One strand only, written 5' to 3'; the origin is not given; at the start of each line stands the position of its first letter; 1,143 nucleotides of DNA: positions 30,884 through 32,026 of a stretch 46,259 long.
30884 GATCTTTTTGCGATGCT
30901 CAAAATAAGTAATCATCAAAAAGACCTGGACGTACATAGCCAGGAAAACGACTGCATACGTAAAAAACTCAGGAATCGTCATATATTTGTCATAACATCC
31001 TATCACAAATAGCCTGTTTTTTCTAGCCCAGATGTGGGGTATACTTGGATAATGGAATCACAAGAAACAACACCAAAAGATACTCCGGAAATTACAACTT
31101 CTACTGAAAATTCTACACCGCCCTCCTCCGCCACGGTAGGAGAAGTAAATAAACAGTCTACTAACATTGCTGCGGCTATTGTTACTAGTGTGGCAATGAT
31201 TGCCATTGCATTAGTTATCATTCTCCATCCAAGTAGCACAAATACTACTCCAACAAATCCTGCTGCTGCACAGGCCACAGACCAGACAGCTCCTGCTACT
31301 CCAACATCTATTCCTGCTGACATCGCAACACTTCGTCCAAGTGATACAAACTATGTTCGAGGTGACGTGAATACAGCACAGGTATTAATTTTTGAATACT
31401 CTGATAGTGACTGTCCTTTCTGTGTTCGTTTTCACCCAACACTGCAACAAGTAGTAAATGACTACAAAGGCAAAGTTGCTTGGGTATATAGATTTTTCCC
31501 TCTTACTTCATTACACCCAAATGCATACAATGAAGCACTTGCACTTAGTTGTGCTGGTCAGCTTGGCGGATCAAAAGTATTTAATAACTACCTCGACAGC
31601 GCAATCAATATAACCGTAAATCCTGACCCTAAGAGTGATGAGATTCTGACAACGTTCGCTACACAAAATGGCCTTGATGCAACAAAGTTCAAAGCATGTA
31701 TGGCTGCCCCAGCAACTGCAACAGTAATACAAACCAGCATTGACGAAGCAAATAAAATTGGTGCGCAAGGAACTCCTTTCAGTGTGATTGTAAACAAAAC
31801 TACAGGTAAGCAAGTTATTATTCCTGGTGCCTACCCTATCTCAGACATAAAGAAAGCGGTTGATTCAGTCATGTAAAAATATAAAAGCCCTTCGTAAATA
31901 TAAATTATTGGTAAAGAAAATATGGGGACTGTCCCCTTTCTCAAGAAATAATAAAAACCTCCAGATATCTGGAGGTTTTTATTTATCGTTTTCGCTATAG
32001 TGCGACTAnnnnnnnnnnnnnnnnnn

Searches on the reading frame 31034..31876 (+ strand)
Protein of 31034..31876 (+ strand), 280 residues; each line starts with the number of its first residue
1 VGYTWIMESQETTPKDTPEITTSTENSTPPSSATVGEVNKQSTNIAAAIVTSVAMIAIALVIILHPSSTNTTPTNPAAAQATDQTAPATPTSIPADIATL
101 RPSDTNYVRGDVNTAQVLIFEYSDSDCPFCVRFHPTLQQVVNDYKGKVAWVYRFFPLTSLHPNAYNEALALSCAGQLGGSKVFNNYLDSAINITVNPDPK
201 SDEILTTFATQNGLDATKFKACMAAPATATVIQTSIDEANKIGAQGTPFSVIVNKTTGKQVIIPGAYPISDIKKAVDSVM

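Call 10: search_protein_families(library=pfam, proteins=[window:31034-31876:+])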
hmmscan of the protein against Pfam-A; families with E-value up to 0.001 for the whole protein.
window:31034-31876:+ (280 aa): 4 families
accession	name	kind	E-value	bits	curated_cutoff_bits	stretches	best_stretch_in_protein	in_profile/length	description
PF13462.12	Thioredoxin_4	-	1.9e-17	64.4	23.2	1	106-256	5-148/165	Thioredoxin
PF01323.26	DSBA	-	5.8e-14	52.7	25.6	1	198-276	118-190/191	DSBA-like thioredoxin domain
PF13098.12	Thioredoxin_2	-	2.4e-09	37.9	27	1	117-275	9-103/104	Thioredoxin-like domain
PF13743.12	Thioredoxin_5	-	0.00017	21.8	27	1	163-270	73-182/186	Thioredoxin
